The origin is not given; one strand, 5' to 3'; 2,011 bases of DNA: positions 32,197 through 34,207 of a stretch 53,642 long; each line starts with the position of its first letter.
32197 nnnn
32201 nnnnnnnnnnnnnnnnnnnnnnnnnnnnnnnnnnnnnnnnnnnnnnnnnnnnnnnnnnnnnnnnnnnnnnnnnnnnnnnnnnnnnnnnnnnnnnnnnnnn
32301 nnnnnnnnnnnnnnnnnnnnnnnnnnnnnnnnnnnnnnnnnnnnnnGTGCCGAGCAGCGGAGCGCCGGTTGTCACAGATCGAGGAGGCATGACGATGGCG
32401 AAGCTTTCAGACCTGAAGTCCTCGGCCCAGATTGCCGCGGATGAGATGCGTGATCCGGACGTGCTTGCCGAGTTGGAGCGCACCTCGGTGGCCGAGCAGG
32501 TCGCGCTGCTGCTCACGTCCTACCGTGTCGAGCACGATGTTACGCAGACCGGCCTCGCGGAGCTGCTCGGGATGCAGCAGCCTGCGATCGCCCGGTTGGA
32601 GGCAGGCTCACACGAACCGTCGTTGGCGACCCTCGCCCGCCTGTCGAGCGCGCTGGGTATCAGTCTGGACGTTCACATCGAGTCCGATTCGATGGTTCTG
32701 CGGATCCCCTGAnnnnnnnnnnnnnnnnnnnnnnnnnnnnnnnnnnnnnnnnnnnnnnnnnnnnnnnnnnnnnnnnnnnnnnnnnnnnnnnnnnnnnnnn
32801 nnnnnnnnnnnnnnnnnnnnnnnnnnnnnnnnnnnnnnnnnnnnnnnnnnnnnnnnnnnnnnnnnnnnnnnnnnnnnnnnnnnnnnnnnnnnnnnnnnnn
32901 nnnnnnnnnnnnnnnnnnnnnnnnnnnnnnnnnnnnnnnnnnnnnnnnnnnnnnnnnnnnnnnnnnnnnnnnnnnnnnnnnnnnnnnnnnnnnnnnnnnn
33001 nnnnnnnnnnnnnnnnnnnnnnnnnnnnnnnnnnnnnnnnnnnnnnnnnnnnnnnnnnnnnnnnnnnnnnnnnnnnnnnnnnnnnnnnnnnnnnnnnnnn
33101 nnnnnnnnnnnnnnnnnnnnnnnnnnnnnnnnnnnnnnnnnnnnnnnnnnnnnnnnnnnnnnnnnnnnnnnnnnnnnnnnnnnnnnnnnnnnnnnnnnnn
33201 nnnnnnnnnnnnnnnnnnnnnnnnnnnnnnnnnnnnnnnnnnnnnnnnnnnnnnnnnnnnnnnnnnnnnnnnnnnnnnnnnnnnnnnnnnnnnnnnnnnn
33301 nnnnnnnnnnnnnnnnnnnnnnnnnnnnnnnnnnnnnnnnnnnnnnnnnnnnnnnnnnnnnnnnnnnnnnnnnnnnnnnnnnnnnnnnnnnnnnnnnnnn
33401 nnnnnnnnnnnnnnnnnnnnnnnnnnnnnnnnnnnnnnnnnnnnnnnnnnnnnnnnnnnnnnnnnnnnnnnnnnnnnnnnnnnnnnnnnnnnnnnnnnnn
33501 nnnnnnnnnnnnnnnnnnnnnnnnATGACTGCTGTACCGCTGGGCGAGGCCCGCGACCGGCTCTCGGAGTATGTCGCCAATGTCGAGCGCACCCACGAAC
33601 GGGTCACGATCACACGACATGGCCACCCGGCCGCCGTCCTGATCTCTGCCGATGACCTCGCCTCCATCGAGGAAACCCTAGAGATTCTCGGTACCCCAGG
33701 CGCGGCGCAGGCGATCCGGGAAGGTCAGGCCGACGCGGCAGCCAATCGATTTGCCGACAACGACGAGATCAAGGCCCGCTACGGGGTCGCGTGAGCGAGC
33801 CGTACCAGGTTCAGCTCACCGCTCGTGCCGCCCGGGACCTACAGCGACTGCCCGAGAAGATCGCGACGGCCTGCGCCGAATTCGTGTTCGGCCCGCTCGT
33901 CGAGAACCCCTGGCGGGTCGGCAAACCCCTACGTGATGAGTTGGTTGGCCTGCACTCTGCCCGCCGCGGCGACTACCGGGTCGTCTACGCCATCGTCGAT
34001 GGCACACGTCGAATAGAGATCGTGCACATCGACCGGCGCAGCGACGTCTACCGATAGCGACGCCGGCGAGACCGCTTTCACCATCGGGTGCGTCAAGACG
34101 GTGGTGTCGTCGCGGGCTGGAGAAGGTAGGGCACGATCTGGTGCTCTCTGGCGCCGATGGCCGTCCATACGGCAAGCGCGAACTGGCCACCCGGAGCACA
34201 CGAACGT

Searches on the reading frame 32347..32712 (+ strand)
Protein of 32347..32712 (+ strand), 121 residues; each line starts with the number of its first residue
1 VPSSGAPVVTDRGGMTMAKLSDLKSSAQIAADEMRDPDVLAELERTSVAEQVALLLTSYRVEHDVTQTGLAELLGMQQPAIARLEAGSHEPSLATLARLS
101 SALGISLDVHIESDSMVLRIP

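Call 10: search_protein_families(library=pfam, proteins=[window:32347-32712:+], max_evalue=0.001)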
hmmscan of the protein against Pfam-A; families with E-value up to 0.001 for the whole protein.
window:32347-32712:+ (121 aa): 4 families
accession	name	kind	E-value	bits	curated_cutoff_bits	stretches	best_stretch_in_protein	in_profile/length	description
PF01381.28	HTH_3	-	4.2e-13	49.5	23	1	58-108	3-53/55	Helix-turn-helix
PF13560.12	HTH_31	-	1.4e-09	38.6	27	1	53-108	3-59/64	Helix-turn-helix domain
PF13443.12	HTH_26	-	6.1e-05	23.6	22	1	61-107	7-54/63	Cro/C1-type HTH DNA-binding domain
PF13744.12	HTH_37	-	0.00014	22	27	1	51-112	18-80/80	Helix-turn-helix domain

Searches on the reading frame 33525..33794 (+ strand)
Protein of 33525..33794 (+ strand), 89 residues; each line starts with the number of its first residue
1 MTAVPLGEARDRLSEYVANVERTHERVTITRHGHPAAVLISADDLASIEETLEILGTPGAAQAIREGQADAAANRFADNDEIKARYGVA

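Call 107: search_protein_families(library=pfam, proteins=[window:33525-33794:+], max_evalue=0.01)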
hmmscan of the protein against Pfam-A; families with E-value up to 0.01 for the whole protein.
window:33525-33794:+ (89 aa): 1 family
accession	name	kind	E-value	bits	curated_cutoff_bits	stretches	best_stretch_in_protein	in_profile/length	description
PF02604.26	PhdYeFM_antitox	-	1.6e-21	76.3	29.8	1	1-71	1-71/74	Antitoxin Phd_YefM, type II toxin-antitoxin system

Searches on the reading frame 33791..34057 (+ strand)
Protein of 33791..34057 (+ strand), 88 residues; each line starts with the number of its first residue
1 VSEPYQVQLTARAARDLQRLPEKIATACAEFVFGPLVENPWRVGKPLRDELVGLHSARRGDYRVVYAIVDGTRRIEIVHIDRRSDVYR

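Call 11: search_protein_families(library=pfam, proteins=[window:33791-34057:+], max_evalue=0.001)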
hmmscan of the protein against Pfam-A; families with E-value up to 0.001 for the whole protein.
window:33791-34057:+ (88 aa): 1 family
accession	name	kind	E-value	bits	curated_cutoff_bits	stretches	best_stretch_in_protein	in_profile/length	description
PF05016.21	ParE_toxin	-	4.6e-09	37.2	23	1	7-87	1-89/89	ParE toxin of type II toxin-antitoxin system, parDE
